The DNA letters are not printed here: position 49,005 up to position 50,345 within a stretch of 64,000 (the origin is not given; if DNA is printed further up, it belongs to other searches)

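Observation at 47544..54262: Porin / stand-alone A-T-TE enzyme / ABC importer (SBP, ATPase, permease) as one tightly coupled operon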

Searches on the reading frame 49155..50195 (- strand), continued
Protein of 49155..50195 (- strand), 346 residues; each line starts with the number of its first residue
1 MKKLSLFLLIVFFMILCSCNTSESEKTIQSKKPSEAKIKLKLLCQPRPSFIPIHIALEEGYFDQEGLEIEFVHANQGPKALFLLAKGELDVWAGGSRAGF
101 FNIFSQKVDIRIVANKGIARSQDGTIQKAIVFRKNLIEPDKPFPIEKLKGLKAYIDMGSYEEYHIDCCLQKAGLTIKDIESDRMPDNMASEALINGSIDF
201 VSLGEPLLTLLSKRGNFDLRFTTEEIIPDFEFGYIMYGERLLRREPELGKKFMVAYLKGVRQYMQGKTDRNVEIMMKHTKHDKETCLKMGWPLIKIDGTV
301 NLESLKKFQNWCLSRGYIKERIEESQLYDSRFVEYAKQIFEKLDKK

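Call 46: fold_search(model_id=the predicted structure, library=pdb)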
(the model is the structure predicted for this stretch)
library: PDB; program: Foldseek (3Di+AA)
matches with E <= 10: 1686; with E <= 0.001: 1335
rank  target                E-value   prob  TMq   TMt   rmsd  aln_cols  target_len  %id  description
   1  4h6d_E                2.2e-17  1.00  0.57  0.64   5.8       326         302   17  Crystal structure of PLP-soaked HMP synthase Thi5 from S. cerevisiae (released 2012-10-17)
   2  3qsl_A                3.4e-17  1.00  0.67  0.72   4.5       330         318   18  Structure of CAE31940 from Bordetella bronchiseptica RB50 (released 2011-03-23)
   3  4h6d_A                6.8e-17  1.00  0.63  0.69   4.3       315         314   17  Crystal structure of PLP-soaked HMP synthase Thi5 from S. cerevisiae (released 2012-10-17)
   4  3qsl_B                7.7e-17  1.00  0.67  0.70   4.5       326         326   19  Structure of CAE31940 from Bordetella bronchiseptica RB50 (released 2011-03-23)
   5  4h6d_F                7.7e-17  1.00  0.64  0.66   4.3       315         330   17  Crystal structure of PLP-soaked HMP synthase Thi5 from S. cerevisiae (released 2012-10-17)
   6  4h6d_H                7.7e-17  1.00  0.58  0.60   5.8       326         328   17  Crystal structure of PLP-soaked HMP synthase Thi5 from S. cerevisiae (released 2012-10-17)
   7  4h6d_G                9.7e-17  1.00  0.64  0.67   4.2       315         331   17  Crystal structure of PLP-soaked HMP synthase Thi5 from S. cerevisiae (released 2012-10-17)
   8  3un6                  1.5e-16  1.00  0.69  0.81   3.9       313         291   14  2.0 Angstrom Crystal Structure of Ligand Binding Component of ABC-type Import System from Staphylococcus aureus with Zin (released 2011-12-07)
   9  4h6d_D                1.5e-16  1.00  0.65  0.67   4.1       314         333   17  Crystal structure of PLP-soaked HMP synthase Thi5 from S. cerevisiae (released 2012-10-17)
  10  4h6d_C                1.5e-16  1.00  0.65  0.67   4.1       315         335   17  Crystal structure of PLP-soaked HMP synthase Thi5 from S. cerevisiae (released 2012-10-17)
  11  6ssy_A                2.1e-16  1.00  0.69  0.79   3.6       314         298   15  Taurine ABC transporter substrate binding protein TauA from E. coli in complex with 2-Aminoethylphosphonic acid (released 2019-12-18)
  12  4h6d_B                2.1e-16  1.00  0.65  0.67   4.1       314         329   17  Crystal structure of PLP-soaked HMP synthase Thi5 from S. cerevisiae (released 2012-10-17)
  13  6ssy_B                2.2e-16  1.00  0.66  0.76   3.9       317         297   17  Taurine ABC transporter substrate binding protein TauA from E. coli in complex with 2-Aminoethylphosphonic acid (released 2019-12-18)
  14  4nmy_A                2.2e-16  1.00  0.63  0.71   4.7       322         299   18  Crystal Structure of the Thiamin-bound form of Substrate-binding Protein of ABC Transporter from Clostridium difficile (released 2013-12-04)
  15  4h67_E                2.3e-16  1.00  0.64  0.71   4.4       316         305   18  Crystal structure of HMP synthase Thi5 from S. cerevisiae (released 2012-10-17)
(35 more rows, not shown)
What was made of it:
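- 49155..50195 (-): Substrate-binding lipoprotein of the NMT1/SsuA fold. It belongs to a subfamily marked by the motif FM(V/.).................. Its start overlaps the A-T-TE stop (ATGA). Foldseek neighbours Thi5, TauA, SsuA and ThiY (call 46).
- Closest known: SsuABC / TauABC / NrtABC importers. Same: Same SBP fold (call 46).
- A PQQ/lanthanide-binding protein, PqqT, shares the fold (call 46, ranks 42-46).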

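Call 59: search_protein_families(library=pfam, max_evalue=0.00001, proteins=[L081:7386-8906:+, L081:8887-9756:+, L066:5108-7642:+, L069:4755-6638:+, L069:6592-7422:+])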
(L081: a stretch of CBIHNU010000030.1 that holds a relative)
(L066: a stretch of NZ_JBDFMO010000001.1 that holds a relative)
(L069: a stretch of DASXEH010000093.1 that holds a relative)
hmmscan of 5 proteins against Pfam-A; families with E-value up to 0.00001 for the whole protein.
L081:7386-8906:+ (507 aa): 2 families
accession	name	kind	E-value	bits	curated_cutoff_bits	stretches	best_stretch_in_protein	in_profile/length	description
PF00501.34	AMP-binding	-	2.6e-71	240.9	29.9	1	10-368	3-384/384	AMP-binding enzyme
PF13193.12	AMP-binding_C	-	2.2e-14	54.5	24.5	1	418-492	1-76/76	AMP-binding enzyme C-terminal domain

L081:8887-9756:+ (290 aa): 2 families
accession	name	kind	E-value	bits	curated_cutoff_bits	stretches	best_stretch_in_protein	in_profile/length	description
PF00378.25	ECH_1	-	4.7e-45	154.3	27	1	53-289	9-250/251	Enoyl-CoA hydratase/isomerase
PF16113.10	ECH_2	-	3.9e-27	96.1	27.2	1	60-227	12-186/335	Enoyl-CoA hydratase/isomerase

L066:5108-7642:+ (845 aa): 4 families
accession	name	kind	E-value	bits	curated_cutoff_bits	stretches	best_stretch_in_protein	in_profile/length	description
PF00501.34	AMP-binding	-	4.4e-69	233.6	29.9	1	341-692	5-384/384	AMP-binding enzyme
PF00378.25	ECH_1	-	1.7e-36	126.3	27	1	12-276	3-249/251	Enoyl-CoA hydratase/isomerase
PF16113.10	ECH_2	-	4.8e-14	53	27.2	1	16-199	2-173/335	Enoyl-CoA hydratase/isomerase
PF13193.12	AMP-binding_C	-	2.5e-12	48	24.5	1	741-816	2-76/76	AMP-binding enzyme C-terminal domain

L069:4755-6638:+ (628 aa): 2 families
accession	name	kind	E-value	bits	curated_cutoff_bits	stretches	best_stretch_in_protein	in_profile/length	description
PF00501.34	AMP-binding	-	9.1e-66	222.7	29.9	1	44-426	2-383/384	AMP-binding enzyme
PF13193.12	AMP-binding_C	-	7.9e-12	46.4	24.5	1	478-553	2-76/76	AMP-binding enzyme C-terminal domain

L069:6592-7422:+ (277 aa): 2 families
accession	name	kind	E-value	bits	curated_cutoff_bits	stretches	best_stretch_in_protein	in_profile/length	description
PF00378.25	ECH_1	-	5.2e-53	180.4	27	1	28-277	2-248/251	Enoyl-CoA hydratase/isomerase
PF16113.10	ECH_2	-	1.2e-23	84.7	27.2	1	33-270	2-239/335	Enoyl-CoA hydratase/isomerase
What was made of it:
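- Closest known: Aromatic-acid ABC uptake plus CoA-ligase operons. Same: The distant proteobacterial branch of this SBP family looks like this, with an acyl-CoA synthetase and a crotonase (call 59).
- Distant branches pair the SBP with a catabolic acyl-CoA synthetase and crotonase (call 59).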

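Call 70: search_protein_representatives(alignment_id=A1)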
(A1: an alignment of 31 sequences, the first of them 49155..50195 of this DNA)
Query: 31 sequences, 338 profile positions. Proteins with E-value up to 0.001 (for the whole library): 38997; up to 1e-10: 15531; up to 1e-30: 2075. The best 150 are listed.
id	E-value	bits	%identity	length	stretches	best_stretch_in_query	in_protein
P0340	5.5e-132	456.2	-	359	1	8-335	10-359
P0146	4.7e-126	436.7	-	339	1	5-336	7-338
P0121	1.4e-125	435.1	-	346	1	1-336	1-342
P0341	5.0e-124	430.0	-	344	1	6-336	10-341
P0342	1.5e-120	418.6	-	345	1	5-336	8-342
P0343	7.5e-119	413.0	-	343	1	10-336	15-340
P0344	9.2e-117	406.1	-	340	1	6-335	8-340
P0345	1.4e-116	405.5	-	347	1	6-336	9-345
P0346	2.5e-116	404.7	-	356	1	8-334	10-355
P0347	5.1e-115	400.4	-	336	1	6-336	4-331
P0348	4.3e-114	397.4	-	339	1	8-329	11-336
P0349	7.0e-114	396.7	-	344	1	6-335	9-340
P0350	7.2e-114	396.6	-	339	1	24-336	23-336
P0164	3.7e-113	394.3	-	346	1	3-336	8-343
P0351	5.4e-113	393.8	-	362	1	7-333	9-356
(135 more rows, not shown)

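Call 72: search_protein_families(library=ncbifam, max_evalue=1e-10, proteins=[L081:7386-8906:+, L081:8887-9756:+, L069:4755-6638:+, L069:6592-7422:+, L066:5108-7642:+])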
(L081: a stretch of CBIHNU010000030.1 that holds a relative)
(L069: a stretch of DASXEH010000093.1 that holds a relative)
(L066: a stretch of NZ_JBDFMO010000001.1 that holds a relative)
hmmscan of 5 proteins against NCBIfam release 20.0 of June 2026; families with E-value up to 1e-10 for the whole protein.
L081:7386-8906:+ (507 aa): 102 families (the best 25 are shown)
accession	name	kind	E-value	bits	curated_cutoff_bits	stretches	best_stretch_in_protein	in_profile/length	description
NF004837.0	PRK06187.1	subfamily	2.3e-111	372.7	476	1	4-500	10-520/531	long-chain-fatty-acid--CoA ligase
NF006182.0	PRK08316.1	subfamily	1.9e-94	317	663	1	10-500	19-515/523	fatty acyl-CoA synthetase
NF002966.0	PRK03640.1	equivalog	9.8e-83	278.4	556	1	12-501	12-479/483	o-succinylbenzoate--CoA ligase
NF004797.0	PRK06145.1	equivalog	4e-82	276.2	850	1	1-505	1-497/499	acyl-CoA synthetase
NF005676.0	PRK07470.1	equivalog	4.2e-82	276.5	774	1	4-500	22-527/544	acyl-CoA synthetase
NF005801.1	PRK07656.1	equivalog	5.9e-79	266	657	1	12-498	11-499/500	FadD3 family acyl-CoA ligase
NF005307.0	PRK06839.1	equivalog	1.3e-78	264.9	748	1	15-500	15-491/496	o-succinylbenzoate--CoA ligase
NF009071.0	PRK12406.1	subfamily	7.1e-78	262.3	701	1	20-500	5-500/510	acyl-CoA synthetase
NF052269.1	Staph_lig_FadD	equivalog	7e-73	245.7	650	1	20-498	18-489/499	long-chain-fatty-acid--CoA ligase FadD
NF006181.0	PRK08314.1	subfamily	8.5e-72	242.2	705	1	133-505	182-557/563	long-chain-fatty-acid--CoA ligase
NF005863.0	PRK07798.1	subfamily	3.6e-70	237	543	1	4-492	6-521/540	acyl-CoA synthetase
NF005857.1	PRK07786.1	exception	7e-70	236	733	1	17-498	24-508/513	fatty-acid--CoA ligase FadD5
NF006020.0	PRK08162.1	subfamily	1.7e-69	234.6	677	1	15-498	32-534/545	acyl-CoA synthetase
NF005702.0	PRK07514.1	subfamily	1.1e-68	231.9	558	1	16-498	17-496/506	malonyl-CoA synthase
NF004114.0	PRK05605.1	equivalog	4.7e-68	229.9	766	1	126-499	187-566/575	long-chain-fatty-acid--CoA ligase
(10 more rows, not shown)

L081:8887-9756:+ (290 aa): 66 families (the best 25 are shown)
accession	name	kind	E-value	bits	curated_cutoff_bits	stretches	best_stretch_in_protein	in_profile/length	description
NF005803.0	PRK07658.1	equivalog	9.3e-50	169.4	313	1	46-289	8-256/257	enoyl-CoA hydratase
NF006007.0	PRK08138.1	subfamily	3.1e-46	157.9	355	1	60-289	29-260/261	enoyl-CoA hydratase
NF005802.0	PRK07657.1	equivalog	8.8e-44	150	363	1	60-289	25-259/260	enoyl-CoA hydratase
NF051848.1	EnCoAHydtEchA19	equivalog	3.6e-42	144.7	400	1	61-289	22-257/258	enoyl-CoA hydratase EchA19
NF042430.2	EnCoAhydt_DpgD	equivalog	6.6e-42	143.7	400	1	53-289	10-257/258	enoyl-CoA-hydratase DpgD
NF006566.0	PRK09076.1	subfamily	9e-39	133.6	286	1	43-288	8-258/260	enoyl-CoA hydratase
NF004796.0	PRK06144.1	subfamily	9.9e-39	133.4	272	1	42-289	10-261/262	enoyl-CoA hydratase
NF005073.0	PRK06495.1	subfamily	1.4e-38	132.6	296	1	44-289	8-256/257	enoyl-CoA hydratase/isomerase family protein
NF004781.0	PRK06127.1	subfamily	4.6e-38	131.4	291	1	61-289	33-268/269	enoyl-CoA hydratase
NF007239.0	PRK09674.1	equivalog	6.2e-37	127.4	371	1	66-289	31-256/257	2,3-dehydroadipyl-CoA hydratase PaaF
NF006100.0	PRK08252.1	subfamily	6.8e-36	124.1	282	1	62-289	26-253/254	crotonase/enoyl-CoA hydratase family protein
NF004795.0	PRK06143.1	subfamily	8.9e-36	123.7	283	1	50-259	20-233/260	enoyl-CoA hydratase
NF006699.0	PRK09245.1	subfamily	2e-35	122.4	354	1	67-289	32-265/266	crotonase/enoyl-CoA hydratase family protein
NF004475.0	PRK05809.1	subfamily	2.6e-35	122.2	394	1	60-288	25-258/260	short-chain-enoyl-CoA hydratase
NF004517.0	PRK05862.1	equivalog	2.2e-34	119.1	396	1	60-288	25-255/257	enoyl-CoA hydratase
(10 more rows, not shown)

L069:4755-6638:+ (628 aa): 90 families (the best 25 are shown)
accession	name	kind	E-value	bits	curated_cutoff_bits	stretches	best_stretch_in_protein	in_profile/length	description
NF005714.0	PRK07529.1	subfamily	6.3e-167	556.7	632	1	13-619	6-628/640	acyl-CoA synthetase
NF004837.0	PRK06187.1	subfamily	2.5e-84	283.4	476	1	38-567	9-526/531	long-chain-fatty-acid--CoA ligase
NF005702.0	PRK07514.1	subfamily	8.6e-69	232.2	558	1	121-562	80-499/506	malonyl-CoA synthase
NF004114.0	PRK05605.1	equivalog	1.4e-62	211.9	766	1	192-566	205-572/575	long-chain-fatty-acid--CoA ligase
NF005801.1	PRK07656.1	equivalog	2.7e-61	207.7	657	1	68-560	24-500/500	FadD3 family acyl-CoA ligase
NF002966.0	PRK03640.1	equivalog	1.3e-58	198.8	556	1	186-562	118-479/483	o-succinylbenzoate--CoA ligase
NF005307.0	PRK06839.1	equivalog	3.8e-58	197.3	748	1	70-561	27-491/496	o-succinylbenzoate--CoA ligase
NF004758.0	PRK06087.1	equivalog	4.8e-57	193.6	736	1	91-563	70-535/548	medium-chain fatty-acid--CoA ligase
NF006572.0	PRK09088.1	equivalog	2.3e-56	191.5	696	1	175-566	104-490/491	acyl-CoA synthetase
TIGR01923.1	menE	equivalog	5.6e-56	190.2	330.15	1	125-559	54-442/442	o-succinylbenzoate--CoA ligase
NF009233.0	PRK12583.1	subfamily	7e-56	189.8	832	1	161-566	149-553/558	fatty acid CoA ligase family protein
NF004229.0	PRK05677.1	subfamily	1e-55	189.3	879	1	183-566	182-558/563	long-chain-fatty-acid--CoA ligase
NF005676.0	PRK07470.1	equivalog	8.5e-54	183.1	774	1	41-564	24-530/544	acyl-CoA synthetase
NF004511.1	PRK05852.1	equivalog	1.8e-53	181.9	650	1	41-561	3-502/505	FadD7 family fatty acid--CoA ligase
NF006181.0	PRK08314.1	subfamily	5e-52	176.9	705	1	29-567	16-558/563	long-chain-fatty-acid--CoA ligase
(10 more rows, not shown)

L069:6592-7422:+ (277 aa): 70 families (the best 25 are shown)
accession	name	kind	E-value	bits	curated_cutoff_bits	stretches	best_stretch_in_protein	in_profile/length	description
NF051848.1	EnCoAHydtEchA19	equivalog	2.3e-59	201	400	1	24-277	2-255/258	enoyl-CoA hydratase EchA19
NF004840.0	PRK06190.1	equivalog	2.6e-58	197.6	253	1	23-268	5-246/260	enoyl-CoA hydratase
NF005802.0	PRK07657.1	equivalog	1.7e-50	172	363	1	31-277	13-257/260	enoyl-CoA hydratase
NF005803.0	PRK07658.1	equivalog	8.5e-50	169.5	313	1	27-277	7-254/257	enoyl-CoA hydratase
NF046063.1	oxepin_alt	equivalog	5.7e-49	166.9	300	1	26-276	4-254/254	oxepin-CoA hydrolase, alternative type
NF004475.0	PRK05809.1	subfamily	1.7e-48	165.4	394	1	24-277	6-257/260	short-chain-enoyl-CoA hydratase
NF006699.0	PRK09245.1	subfamily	3e-48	164.4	354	1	22-277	3-263/266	crotonase/enoyl-CoA hydratase family protein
NF005700.0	PRK07511.1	subfamily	4.5e-47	160.8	274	1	24-277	5-258/260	enoyl-CoA hydratase family protein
NF042430.2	EnCoAhydt_DpgD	equivalog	1.4e-46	159.1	400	1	27-277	2-255/258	enoyl-CoA-hydratase DpgD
NF004517.0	PRK05862.1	equivalog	9e-46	156.5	396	1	23-277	5-254/257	enoyl-CoA hydratase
NF005864.0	PRK07799.1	equivalog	1.5e-45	155.5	316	1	20-277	6-263/266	crotonase/enoyl-CoA hydratase family protein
NF004634.0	PRK05980.1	equivalog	1.9e-45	155.3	375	1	24-277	5-260/263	crotonase/enoyl-CoA hydratase family protein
NF007239.0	PRK09674.1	equivalog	3e-45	154.7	371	1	24-277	6-254/257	2,3-dehydroadipyl-CoA hydratase PaaF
NF006100.0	PRK08252.1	subfamily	5.5e-45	153.9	282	1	23-277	4-251/254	crotonase/enoyl-CoA hydratase family protein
NF006007.0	PRK08138.1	subfamily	1.4e-44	152.4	355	1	25-277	10-258/261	enoyl-CoA hydratase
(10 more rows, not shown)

L066:5108-7642:+ (845 aa): 155 families (the best 25 are shown)
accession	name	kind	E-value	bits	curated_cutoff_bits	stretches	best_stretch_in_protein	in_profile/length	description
NF052580.1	Str24CoAsynCasG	equivalog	1.2e-130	436.4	750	1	313-823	22-547/548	steroid-24-oyl-CoA synthetase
NF004837.0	PRK06187.1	subfamily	4.2e-93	312.4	476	1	331-824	7-520/531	long-chain-fatty-acid--CoA ligase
NF006182.0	PRK08316.1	subfamily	3.9e-77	259.9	663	1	332-824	11-515/523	fatty acyl-CoA synthetase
NF009233.0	PRK12583.1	subfamily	3.5e-73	246.9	832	1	468-828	195-552/558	fatty acid CoA ligase family protein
NF004857.0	PRK06210.1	equivalog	1.3e-70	237.9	341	1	6-277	10-274/275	enoyl-CoA hydratase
NF005801.1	PRK07656.1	equivalog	2.4e-69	234.3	657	1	469-822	159-499/500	FadD3 family acyl-CoA ligase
TIGR01923.1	menE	equivalog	7.3e-69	232.7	330.15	1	358-822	1-442/442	o-succinylbenzoate--CoA ligase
NF004114.0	PRK05605.1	equivalog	5.1e-68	229.8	766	1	466-828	213-571/575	long-chain-fatty-acid--CoA ligase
NF052269.1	Staph_lig_FadD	equivalog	1.9e-67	227.7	650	1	356-827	27-494/499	long-chain-fatty-acid--CoA ligase FadD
NF005307.0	PRK06839.1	equivalog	2.6e-67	227.6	748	1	346-823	17-490/496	o-succinylbenzoate--CoA ligase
NF005676.0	PRK07470.1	equivalog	3.1e-66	224.1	774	1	326-831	14-534/544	acyl-CoA synthetase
NF002966.0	PRK03640.1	equivalog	7.8e-66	222.6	556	1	346-824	17-478/483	o-succinylbenzoate--CoA ligase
NF006181.0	PRK08314.1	subfamily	3.8e-65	220.2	705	1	467-823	197-551/563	long-chain-fatty-acid--CoA ligase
NF005702.0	PRK07514.1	subfamily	2.9e-63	214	558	1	351-823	24-496/506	malonyl-CoA synthase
NF006572.0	PRK09088.1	equivalog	1.8e-62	211.6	696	1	352-823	24-484/491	acyl-CoA synthetase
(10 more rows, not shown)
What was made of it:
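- In distant proteobacterial and Bacillus branches, an acyl-CoA synthetase plus enoyl-CoA hydratase (calls 59, 72).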
